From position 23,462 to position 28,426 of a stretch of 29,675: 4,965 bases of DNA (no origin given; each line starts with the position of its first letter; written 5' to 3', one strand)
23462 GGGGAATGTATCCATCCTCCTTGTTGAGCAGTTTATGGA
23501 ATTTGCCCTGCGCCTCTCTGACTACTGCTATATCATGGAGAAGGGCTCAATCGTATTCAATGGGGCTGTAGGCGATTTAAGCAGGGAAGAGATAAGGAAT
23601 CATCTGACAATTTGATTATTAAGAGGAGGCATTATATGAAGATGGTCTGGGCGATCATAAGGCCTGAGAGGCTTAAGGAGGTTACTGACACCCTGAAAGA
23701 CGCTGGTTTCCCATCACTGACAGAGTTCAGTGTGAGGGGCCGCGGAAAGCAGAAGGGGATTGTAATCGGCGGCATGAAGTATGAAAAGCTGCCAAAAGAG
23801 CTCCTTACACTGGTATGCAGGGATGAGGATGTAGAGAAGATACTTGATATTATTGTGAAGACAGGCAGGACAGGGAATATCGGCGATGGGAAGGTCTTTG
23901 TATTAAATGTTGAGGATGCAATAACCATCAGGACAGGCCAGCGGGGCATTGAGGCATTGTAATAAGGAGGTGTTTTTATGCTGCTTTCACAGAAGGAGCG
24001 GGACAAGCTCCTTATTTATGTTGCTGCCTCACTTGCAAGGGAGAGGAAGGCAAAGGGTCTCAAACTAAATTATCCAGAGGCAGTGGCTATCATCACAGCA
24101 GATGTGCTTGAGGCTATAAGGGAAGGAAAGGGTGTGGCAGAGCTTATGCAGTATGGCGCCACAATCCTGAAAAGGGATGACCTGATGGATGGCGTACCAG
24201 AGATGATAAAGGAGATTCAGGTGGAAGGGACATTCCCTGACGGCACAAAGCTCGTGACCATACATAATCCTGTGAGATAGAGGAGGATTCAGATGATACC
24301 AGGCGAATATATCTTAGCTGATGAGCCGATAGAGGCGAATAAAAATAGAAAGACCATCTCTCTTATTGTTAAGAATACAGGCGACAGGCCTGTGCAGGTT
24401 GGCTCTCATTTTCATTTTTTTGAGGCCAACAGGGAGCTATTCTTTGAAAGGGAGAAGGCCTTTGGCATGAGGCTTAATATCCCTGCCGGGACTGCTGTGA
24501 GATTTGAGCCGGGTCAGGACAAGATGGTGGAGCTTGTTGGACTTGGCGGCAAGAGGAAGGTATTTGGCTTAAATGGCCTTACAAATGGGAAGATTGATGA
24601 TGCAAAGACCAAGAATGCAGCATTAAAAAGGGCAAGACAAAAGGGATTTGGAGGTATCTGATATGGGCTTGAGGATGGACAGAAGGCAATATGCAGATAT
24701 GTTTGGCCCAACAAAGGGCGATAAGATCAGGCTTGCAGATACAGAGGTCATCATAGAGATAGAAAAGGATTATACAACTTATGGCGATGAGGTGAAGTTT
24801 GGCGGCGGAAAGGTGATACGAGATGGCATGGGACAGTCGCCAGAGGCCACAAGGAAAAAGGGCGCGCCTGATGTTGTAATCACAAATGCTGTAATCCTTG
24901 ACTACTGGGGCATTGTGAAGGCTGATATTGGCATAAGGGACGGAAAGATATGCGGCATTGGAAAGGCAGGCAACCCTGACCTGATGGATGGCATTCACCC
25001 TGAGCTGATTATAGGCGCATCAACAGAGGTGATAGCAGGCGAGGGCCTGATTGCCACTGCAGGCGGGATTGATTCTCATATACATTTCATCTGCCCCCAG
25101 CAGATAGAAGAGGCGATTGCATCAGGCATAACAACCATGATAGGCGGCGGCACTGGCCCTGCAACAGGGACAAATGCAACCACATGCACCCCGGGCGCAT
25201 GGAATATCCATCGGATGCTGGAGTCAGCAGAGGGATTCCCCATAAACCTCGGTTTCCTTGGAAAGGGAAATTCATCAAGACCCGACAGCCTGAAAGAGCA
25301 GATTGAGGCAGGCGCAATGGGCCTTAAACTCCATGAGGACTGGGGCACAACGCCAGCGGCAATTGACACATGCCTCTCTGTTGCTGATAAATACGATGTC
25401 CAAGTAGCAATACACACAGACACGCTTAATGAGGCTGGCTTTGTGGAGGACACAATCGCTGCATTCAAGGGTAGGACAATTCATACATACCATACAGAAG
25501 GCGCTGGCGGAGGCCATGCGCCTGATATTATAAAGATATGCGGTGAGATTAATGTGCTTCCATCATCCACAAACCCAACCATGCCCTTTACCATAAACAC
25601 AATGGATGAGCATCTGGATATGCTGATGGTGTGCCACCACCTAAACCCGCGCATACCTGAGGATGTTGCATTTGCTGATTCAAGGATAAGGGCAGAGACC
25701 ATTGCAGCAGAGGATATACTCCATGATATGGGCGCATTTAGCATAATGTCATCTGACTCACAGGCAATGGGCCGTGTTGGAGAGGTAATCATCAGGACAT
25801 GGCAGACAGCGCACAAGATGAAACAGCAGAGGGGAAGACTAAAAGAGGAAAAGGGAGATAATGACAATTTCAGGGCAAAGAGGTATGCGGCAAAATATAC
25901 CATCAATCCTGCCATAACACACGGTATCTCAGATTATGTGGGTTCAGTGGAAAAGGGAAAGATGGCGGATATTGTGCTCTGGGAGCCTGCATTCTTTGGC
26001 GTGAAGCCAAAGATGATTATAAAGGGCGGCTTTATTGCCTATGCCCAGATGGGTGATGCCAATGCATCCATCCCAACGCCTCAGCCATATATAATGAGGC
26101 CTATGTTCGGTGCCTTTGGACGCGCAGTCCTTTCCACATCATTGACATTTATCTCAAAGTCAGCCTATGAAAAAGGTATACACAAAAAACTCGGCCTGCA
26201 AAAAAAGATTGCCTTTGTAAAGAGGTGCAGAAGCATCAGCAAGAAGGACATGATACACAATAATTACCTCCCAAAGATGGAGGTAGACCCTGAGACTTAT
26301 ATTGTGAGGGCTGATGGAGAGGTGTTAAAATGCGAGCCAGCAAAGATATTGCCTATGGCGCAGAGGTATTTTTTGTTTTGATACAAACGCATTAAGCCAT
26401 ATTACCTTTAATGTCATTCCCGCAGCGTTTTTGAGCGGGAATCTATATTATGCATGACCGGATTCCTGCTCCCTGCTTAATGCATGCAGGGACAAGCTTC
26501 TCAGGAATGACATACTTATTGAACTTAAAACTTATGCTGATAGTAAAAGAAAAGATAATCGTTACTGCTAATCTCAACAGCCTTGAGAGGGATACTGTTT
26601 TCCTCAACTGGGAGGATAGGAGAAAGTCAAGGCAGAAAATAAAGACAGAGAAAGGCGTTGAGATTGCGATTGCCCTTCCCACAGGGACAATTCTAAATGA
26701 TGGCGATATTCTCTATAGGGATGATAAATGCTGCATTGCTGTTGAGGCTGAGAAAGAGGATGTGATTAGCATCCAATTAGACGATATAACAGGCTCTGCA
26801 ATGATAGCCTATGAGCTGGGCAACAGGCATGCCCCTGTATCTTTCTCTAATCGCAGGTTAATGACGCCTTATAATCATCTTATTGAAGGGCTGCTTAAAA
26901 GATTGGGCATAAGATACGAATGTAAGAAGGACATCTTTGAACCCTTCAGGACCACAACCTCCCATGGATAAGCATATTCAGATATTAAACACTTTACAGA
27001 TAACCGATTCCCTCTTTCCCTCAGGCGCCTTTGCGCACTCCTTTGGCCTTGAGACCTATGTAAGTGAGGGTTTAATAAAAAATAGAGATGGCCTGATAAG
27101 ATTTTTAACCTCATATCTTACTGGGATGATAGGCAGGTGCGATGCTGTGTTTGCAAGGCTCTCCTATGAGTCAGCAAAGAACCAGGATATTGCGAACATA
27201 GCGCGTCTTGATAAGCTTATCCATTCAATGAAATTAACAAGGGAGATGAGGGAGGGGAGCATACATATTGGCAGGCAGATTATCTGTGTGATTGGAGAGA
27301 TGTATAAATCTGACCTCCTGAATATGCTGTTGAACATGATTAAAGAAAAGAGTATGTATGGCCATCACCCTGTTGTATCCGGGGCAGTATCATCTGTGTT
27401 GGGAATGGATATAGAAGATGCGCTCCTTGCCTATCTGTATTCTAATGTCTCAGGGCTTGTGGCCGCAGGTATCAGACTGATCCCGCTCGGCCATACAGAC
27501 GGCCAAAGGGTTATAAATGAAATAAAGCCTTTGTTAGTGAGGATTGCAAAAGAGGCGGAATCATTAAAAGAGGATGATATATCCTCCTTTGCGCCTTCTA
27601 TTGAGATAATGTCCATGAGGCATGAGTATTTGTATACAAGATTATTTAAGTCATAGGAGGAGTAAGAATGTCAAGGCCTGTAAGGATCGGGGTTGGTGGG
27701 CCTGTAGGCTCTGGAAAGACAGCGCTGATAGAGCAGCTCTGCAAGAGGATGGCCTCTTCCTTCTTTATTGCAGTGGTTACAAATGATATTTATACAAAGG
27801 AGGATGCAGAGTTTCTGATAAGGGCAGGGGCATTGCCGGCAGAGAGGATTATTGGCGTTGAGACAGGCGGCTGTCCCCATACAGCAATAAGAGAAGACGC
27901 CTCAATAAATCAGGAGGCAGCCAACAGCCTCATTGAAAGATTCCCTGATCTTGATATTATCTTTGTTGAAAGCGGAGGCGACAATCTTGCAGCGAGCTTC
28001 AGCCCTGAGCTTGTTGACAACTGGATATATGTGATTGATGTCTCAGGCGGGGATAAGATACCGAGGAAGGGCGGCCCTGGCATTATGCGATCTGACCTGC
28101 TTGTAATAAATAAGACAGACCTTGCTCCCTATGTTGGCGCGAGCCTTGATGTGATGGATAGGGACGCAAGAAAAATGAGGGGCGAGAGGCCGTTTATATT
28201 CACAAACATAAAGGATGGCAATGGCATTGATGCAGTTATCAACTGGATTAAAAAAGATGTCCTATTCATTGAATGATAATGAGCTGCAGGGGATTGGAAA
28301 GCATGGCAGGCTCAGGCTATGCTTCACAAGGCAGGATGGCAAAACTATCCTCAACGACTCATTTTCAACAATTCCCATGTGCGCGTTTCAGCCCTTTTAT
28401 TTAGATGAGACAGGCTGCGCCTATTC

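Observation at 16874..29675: Candidate nif-derived regulatory system running a urea plus nitrite scavenging regulon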

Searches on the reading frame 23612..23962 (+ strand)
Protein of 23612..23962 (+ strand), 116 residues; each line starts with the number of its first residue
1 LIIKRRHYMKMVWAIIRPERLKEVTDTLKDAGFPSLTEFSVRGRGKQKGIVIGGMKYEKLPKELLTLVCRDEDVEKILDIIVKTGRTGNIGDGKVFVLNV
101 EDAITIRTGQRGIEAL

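Call 3: search_protein_families(library=pfam, proteins=[window:23612-23962:+])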
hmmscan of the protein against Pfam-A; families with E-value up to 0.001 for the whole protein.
window:23612-23962:+ (116 aa): 1 family
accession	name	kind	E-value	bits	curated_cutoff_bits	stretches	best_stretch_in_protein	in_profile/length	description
PF00543.27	P-II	-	3.3e-26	92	25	1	9-109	1-101/102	Nitrogen regulatory protein P-II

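Call 5: search_protein_families(library=ncbifam, proteins=[window:23612-23962:+], max_evalue=0.00001)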
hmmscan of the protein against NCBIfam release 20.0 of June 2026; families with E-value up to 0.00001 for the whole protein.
window:23612-23962:+ (116 aa): 2 families
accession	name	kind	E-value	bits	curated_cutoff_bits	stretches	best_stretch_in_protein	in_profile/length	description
NF007946.0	PRK10665.1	equivalog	3.7e-18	66.3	181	1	9-111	1-107/112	P-II family nitrogen regulator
NF008111.0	PRK10858.1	equivalog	3.8e-18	65.9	202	1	9-113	1-109/112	nitrogen regulatory protein P-II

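Call 33: find_homologous_proteins(query=window:23612-23962:+, max_evalue=1e-10)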
Query window:23612-23962:+ (116 aa): 362 proteins with E <= 1e-10 among 377 candidates; the best 120 are listed.
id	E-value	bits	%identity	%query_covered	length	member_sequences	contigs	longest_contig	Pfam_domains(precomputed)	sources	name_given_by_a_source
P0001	1.0e-62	227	100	93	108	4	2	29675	PF00543.28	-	-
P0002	7.4e-49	182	81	93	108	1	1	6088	PF00543.28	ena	-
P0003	8.5e-49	182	81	93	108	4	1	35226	PF00543.28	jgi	-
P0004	1.2e-48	182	79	93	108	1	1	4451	PF00543.28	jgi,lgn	jgi:nitrogen regulatory protein PII 1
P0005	1.6e-48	181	81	93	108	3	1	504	PF00543.28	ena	-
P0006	6.8e-48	179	77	93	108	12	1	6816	PF00543.28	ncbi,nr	ncbi:MAG TPA: P-II family nitrogen regulator [Thermodesulfobacteriota bacterium]|nr:P-II family nitr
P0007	2.7e-47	177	76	93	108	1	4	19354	PF00543.28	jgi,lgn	jgi:nitrogen regulatory protein PII 1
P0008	3.0e-47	177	77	93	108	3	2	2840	PF00543.28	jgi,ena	-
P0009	8.5e-47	176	75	93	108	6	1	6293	PF00543.28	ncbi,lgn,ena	-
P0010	1.3e-45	172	75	91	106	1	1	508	PF00543.28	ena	-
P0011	2.0e-45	171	74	93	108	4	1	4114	PF00543.28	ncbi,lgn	-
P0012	2.0e-45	171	72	93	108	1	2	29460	PF00543.28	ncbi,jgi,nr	ncbi:MAG: P-II family nitrogen regulator [Nitrospirae bacterium]|nr:P-II family nitrogen regulator [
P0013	3.6e-45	170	72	93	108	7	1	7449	PF00543.28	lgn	-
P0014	6.7e-45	169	75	93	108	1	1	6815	PF00543.28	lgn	-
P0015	7.0e-45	169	73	93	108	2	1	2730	PF00543.28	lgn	-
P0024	1.1e-43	166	74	93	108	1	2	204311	PF00543.28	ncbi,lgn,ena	-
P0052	4.6e-42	160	75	88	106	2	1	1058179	PF00543.28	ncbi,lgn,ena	-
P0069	1.5e-38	149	66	93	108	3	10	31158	PF00543.28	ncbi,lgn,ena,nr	ncbi:MAG: P-II family nitrogen regulator [Candidatus Omnitrophica bacterium]|nr:P-II family nitrogen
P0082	3.8e-36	141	64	90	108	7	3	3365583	PF00543.28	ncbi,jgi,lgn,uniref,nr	ncbi:P-II family nitrogen regulator [Desulfoglaeba alkanexedens]|uniref:P-II family nitrogen regulat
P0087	1.9e-35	139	65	90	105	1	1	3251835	PF00543.28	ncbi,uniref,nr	ncbi:P-II family nitrogen regulator [Candidatus Haliotispira prima]|uniref:P-II family nitrogen regu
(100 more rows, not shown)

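Call 34: find_encoding_contigs(protein=P0003, flank=10000, max_places=2)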
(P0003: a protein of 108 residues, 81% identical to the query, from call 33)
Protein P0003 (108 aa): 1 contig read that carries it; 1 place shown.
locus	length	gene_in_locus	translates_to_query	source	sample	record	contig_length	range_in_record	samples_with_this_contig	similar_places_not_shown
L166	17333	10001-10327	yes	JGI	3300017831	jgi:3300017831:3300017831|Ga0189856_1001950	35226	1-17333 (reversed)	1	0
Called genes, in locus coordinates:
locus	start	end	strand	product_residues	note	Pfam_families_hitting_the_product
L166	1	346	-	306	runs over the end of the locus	PF00551:Formyl_trans_N, PF02911:Formyl_trans_C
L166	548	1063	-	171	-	PF01327:Pep_deformylase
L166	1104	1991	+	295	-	PF01259:SAICAR_synt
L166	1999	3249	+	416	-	PF01566:Nramp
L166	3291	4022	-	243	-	PF12838:Fer4_7 (weak), PF13484:Fer4_16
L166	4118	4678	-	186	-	PF14512:TM1586_NiRdase (weak), PF00881:Nitroreductase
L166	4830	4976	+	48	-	-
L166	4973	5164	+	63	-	PF18024:HTH_50 (weak), PF02954:HTH_8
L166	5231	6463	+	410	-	PF13433:Peripla_BP_5, PF13458:Peripla_BP_6, PF01094:ANF_receptor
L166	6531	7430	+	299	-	PF02653:BPD_transp_2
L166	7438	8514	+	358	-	PF02653:BPD_transp_2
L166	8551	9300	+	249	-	PF02463:SMC_N (weak), PF00005:ABC_tran, PF13304:AAA_21 (faint), PF12399:BCA_ABC_TP_C (weak)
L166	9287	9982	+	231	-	PF00005:ABC_tran, PF13304:AAA_21 (faint)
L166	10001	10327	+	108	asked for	PF00543:P-II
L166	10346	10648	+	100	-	PF00547:Urease_gamma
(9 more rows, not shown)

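Call 35: find_encoding_contigs(protein=P0012, flank=10000, max_places=2)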
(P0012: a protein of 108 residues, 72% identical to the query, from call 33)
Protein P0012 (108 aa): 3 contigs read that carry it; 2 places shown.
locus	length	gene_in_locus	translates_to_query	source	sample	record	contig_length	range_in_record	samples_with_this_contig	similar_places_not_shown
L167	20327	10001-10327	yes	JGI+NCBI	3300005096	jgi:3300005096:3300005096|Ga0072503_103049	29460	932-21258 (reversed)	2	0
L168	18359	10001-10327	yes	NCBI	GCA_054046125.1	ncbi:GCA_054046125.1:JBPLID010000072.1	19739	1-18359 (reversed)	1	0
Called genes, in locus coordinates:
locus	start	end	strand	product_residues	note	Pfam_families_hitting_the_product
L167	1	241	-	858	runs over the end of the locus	PF00148:Oxidored_nitro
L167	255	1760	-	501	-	PF11844:DUF3364, PF00148:Oxidored_nitro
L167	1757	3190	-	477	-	PF00148:Oxidored_nitro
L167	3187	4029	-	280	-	PF00142:Fer4_NifH, PF01656:CbiA, PF02374:ArsA_ATPase (weak), PF10609:ParA (faint), PF13614:AAA_31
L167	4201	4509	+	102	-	-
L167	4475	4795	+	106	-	-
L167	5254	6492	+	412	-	PF13433:Peripla_BP_5, PF13458:Peripla_BP_6, PF01094:ANF_receptor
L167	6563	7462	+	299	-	PF02653:BPD_transp_2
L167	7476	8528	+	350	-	PF02653:BPD_transp_2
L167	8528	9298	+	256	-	PF02463:SMC_N (weak), PF00005:ABC_tran, PF13304:AAA_21 (weak), PF12399:BCA_ABC_TP_C (weak)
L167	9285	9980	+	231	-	PF00005:ABC_tran, PF13304:AAA_21 (faint)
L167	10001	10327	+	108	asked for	PF00543:P-II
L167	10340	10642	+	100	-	PF00547:Urease_gamma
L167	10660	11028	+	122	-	PF00699:Urease_beta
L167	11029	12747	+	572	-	PF00449:Urease_alpha, PF01979:Amidohydro_1, PF07969:Amidohydro_3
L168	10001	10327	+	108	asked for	PF00543:P-II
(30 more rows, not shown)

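Call 36: find_encoding_contigs(protein=P0082, flank=10000, max_places=1)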
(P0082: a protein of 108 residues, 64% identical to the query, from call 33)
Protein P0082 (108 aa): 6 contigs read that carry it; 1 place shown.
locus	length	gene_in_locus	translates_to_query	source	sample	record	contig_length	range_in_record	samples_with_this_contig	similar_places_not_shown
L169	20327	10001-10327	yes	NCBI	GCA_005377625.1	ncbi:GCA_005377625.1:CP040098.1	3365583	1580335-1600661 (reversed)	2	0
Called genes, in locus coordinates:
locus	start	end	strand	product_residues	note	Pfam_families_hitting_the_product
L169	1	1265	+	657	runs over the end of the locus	PF08376:NIT, PF00015:MCPsignal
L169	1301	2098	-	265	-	PF00158:Sigma54_activat, PF25601:AAA_lid_14, PF02954:HTH_8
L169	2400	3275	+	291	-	PF04055:Radical_SAM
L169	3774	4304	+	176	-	-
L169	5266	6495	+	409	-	PF13433:Peripla_BP_5, PF13458:Peripla_BP_6, PF01094:ANF_receptor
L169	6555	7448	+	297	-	PF02653:BPD_transp_2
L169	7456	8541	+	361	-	PF02653:BPD_transp_2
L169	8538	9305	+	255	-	PF02463:SMC_N (weak), PF00005:ABC_tran, PF13304:AAA_21 (faint), PF12399:BCA_ABC_TP_C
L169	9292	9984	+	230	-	PF00005:ABC_tran, PF13304:AAA_21 (faint)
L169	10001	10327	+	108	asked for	PF00543:P-II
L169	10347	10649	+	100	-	PF00547:Urease_gamma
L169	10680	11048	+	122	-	PF00699:Urease_beta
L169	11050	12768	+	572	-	PF00449:Urease_alpha, PF07969:Amidohydro_3 (faint), PF01979:Amidohydro_1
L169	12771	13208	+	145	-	PF02814:UreE_N, PF05194:UreE_C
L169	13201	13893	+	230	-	PF01730:UreF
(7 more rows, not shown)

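Call 37: find_encoding_contigs(protein=P0087, flank=10000, max_places=1)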
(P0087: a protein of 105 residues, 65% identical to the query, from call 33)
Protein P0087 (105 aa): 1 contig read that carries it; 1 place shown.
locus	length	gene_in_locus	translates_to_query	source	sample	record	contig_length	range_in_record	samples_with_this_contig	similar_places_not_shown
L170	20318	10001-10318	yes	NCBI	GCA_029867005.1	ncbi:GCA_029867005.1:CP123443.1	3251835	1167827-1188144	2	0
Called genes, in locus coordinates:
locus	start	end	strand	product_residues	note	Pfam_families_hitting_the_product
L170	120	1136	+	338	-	PF00762:Ferrochelatase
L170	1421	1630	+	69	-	-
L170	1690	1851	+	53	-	PF00717:Peptidase_S24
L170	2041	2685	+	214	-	-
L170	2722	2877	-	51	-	-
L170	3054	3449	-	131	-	-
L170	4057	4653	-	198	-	PF03803:Scramblase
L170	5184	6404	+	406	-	PF13433:Peripla_BP_5, PF13458:Peripla_BP_6, PF01094:ANF_receptor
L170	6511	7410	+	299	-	PF02653:BPD_transp_2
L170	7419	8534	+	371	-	PF02653:BPD_transp_2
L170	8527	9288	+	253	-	PF02463:SMC_N (weak), PF00005:ABC_tran, PF13304:AAA_21 (faint)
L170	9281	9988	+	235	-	PF00005:ABC_tran, PF13304:AAA_21 (faint)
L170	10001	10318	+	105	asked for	PF00543:P-II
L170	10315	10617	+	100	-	PF00547:Urease_gamma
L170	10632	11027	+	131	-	PF00699:Urease_beta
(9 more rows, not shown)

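Call 53: find_encoding_contigs(protein=P0024, flank=10000, max_places=1)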
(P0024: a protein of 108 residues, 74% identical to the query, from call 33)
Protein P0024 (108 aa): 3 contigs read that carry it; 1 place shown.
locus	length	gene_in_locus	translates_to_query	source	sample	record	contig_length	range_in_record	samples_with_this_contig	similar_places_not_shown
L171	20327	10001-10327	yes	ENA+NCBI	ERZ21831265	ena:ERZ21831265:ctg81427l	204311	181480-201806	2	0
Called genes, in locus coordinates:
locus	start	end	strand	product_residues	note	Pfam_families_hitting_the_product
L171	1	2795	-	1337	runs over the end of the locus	PF08532:Glyco_hydro_42M (faint), PF10096:DUF2334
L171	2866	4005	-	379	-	PF02350:Epimerase_2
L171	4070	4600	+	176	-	-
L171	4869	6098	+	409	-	PF13433:Peripla_BP_5, PF13458:Peripla_BP_6, PF01094:ANF_receptor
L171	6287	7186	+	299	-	PF02653:BPD_transp_2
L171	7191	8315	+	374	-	PF02653:BPD_transp_2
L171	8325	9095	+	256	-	PF02463:SMC_N (faint), PF00005:ABC_tran, PF13304:AAA_21 (faint), PF12399:BCA_ABC_TP_C (weak)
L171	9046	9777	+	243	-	PF00005:ABC_tran, PF13304:AAA_21 (faint)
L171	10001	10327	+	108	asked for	PF00543:P-II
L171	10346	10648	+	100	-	PF00547:Urease_gamma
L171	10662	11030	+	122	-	PF00699:Urease_beta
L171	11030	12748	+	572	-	PF00449:Urease_alpha, PF01979:Amidohydro_1, PF07969:Amidohydro_3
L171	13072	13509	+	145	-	PF02814:UreE_N, PF05194:UreE_C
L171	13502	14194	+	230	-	PF01730:UreF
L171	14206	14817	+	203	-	PF02492:cobW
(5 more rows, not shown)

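Call 54: find_encoding_contigs(protein=P0052, flank=10000, max_places=1)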
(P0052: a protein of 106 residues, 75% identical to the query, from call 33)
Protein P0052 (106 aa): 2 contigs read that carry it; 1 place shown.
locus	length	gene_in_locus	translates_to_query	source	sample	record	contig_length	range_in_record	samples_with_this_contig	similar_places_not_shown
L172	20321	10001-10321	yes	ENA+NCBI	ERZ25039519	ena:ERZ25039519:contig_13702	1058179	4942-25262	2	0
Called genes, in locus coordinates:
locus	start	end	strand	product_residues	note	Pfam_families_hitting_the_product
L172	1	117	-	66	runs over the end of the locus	-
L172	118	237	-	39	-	-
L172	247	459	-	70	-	-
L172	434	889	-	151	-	-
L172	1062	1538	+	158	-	PF01381:HTH_3, PF12844:HTH_19, PF13560:HTH_31 (weak)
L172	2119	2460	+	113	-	PF10686:YAcAr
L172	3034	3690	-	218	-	PF03358:FMN_red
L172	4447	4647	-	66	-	-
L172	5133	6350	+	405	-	PF13433:Peripla_BP_5, PF13458:Peripla_BP_6, PF01094:ANF_receptor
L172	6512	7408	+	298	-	PF02653:BPD_transp_2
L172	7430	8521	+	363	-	PF02653:BPD_transp_2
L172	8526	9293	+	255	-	PF02463:SMC_N (faint), PF00005:ABC_tran, PF13304:AAA_21 (faint), PF12399:BCA_ABC_TP_C (weak)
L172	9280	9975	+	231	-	PF00005:ABC_tran, PF13304:AAA_21 (faint)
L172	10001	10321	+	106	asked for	PF00543:P-II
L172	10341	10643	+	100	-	PF00547:Urease_gamma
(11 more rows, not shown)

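Call 55: find_encoding_contigs(protein=P0069, flank=10000, max_places=1)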
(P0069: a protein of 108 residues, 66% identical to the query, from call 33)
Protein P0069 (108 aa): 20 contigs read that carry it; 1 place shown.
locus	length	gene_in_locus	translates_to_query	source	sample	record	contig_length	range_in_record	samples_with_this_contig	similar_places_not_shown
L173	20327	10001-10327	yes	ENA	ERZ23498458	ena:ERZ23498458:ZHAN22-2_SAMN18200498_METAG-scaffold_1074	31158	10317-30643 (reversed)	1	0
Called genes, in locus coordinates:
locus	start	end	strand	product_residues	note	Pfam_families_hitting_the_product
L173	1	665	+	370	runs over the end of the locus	PF00682:HMGL-like, PF22617:HCS_D2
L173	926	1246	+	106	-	PF00543:P-II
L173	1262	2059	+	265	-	-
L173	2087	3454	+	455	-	PF00909:Ammonium_transp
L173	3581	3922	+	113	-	PF00543:P-II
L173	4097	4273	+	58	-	-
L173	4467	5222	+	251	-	-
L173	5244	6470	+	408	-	PF13433:Peripla_BP_5, PF13458:Peripla_BP_6, PF01094:ANF_receptor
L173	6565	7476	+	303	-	PF02653:BPD_transp_2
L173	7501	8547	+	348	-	PF02653:BPD_transp_2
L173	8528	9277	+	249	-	PF02463:SMC_N, PF00005:ABC_tran, PF13304:AAA_21 (faint), PF12399:BCA_ABC_TP_C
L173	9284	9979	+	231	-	PF13476:AAA_23 (weak), PF00005:ABC_tran, PF13304:AAA_21 (faint)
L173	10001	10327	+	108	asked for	PF00543:P-II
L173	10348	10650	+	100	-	PF00547:Urease_gamma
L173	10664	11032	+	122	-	PF00699:Urease_beta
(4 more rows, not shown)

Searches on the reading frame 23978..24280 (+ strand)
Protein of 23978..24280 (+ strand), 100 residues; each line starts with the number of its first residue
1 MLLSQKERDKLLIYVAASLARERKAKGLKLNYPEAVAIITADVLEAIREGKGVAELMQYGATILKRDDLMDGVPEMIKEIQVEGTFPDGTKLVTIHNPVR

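Call 3: search_protein_families(library=pfam, proteins=[window:23978-24280:+])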
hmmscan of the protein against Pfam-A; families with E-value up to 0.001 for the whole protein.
window:23978-24280:+ (100 aa): 1 family
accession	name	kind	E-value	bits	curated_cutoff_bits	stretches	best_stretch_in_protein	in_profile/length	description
PF00547.23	Urease_gamma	-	7.6e-45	151.8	23.9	1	1-99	1-99/99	Urease, gamma subunit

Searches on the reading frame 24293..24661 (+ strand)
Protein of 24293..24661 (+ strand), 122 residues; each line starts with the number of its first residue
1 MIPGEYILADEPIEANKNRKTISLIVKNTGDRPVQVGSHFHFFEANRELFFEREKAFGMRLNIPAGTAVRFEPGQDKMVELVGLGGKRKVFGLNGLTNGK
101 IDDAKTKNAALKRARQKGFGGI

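Call 3: search_protein_families(library=pfam, proteins=[window:24293-24661:+])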
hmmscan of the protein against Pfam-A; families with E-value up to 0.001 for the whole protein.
window:24293-24661:+ (122 aa): 1 family
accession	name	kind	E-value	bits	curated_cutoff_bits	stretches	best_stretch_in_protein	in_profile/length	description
PF00699.25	Urease_beta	-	1.7e-44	150.2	25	1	3-100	1-98/98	Urease beta subunit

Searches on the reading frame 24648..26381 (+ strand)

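Call 3: search_protein_families(library=pfam, proteins=[window:24648-26381:+])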
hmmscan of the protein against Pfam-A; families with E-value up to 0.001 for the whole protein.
window:24648-26381:+ (577 aa): 3 families
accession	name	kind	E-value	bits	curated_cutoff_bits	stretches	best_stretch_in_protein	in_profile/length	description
PF01979.26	Amidohydro_1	-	1.1e-83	281.8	25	1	135-463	1-340/345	Amidohydrolase family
PF00449.26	Urease_alpha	-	2.3e-58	196.2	23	1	9-129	2-121/121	Urease alpha-subunit, N-terminal domain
PF07969.17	Amidohydro_3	-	2.2e-10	41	29.7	1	152-455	164-454/472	Amidohydrolase family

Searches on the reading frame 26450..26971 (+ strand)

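Call 4: search_protein_families(library=pfam, proteins=[window:26450-26971:+])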
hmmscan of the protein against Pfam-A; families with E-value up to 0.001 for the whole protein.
window:26450-26971:+ (173 aa): 2 families
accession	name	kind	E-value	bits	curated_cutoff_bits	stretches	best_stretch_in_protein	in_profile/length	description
PF02814.20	UreE_N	-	1.2e-17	63.6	26.9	1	42-93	8-59/62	UreE urease accessory protein, N-terminal domain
PF05194.17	UreE_C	-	1.4e-11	44.9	23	1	103-169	1-67/87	UreE urease accessory protein, C-terminal domain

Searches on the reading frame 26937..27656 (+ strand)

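Call 4: search_protein_families(library=pfam, proteins=[window:26937-27656:+])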
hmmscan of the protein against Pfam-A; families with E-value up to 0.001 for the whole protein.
window:26937-27656:+ (239 aa): 1 family
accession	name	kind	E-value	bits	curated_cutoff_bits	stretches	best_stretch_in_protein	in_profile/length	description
PF01730.21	UreF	-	5.6e-41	140.8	23.3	1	47-195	1-149/151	UreF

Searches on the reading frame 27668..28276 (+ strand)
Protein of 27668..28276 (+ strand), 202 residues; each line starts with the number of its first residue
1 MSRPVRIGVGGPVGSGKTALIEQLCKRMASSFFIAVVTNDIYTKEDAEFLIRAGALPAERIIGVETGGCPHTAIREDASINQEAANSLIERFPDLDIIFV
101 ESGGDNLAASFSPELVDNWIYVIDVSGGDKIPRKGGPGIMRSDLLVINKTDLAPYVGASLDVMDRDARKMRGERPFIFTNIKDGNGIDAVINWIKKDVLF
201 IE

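Call 4: search_protein_families(library=pfam, proteins=[window:27668-28276:+])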
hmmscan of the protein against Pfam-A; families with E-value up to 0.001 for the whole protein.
window:27668-28276:+ (202 aa): 2 families
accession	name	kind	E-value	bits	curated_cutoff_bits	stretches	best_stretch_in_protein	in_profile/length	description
PF02492.25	cobW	-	7.8e-39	133.5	20.7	1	7-177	3-179/180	CobW/HypB/UreG, nucleotide-binding domain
PF03308.22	MeaB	-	0.00037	20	23.1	0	96-195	127-232/273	Methylmalonyl Co-A mutase-associated GTPase MeaB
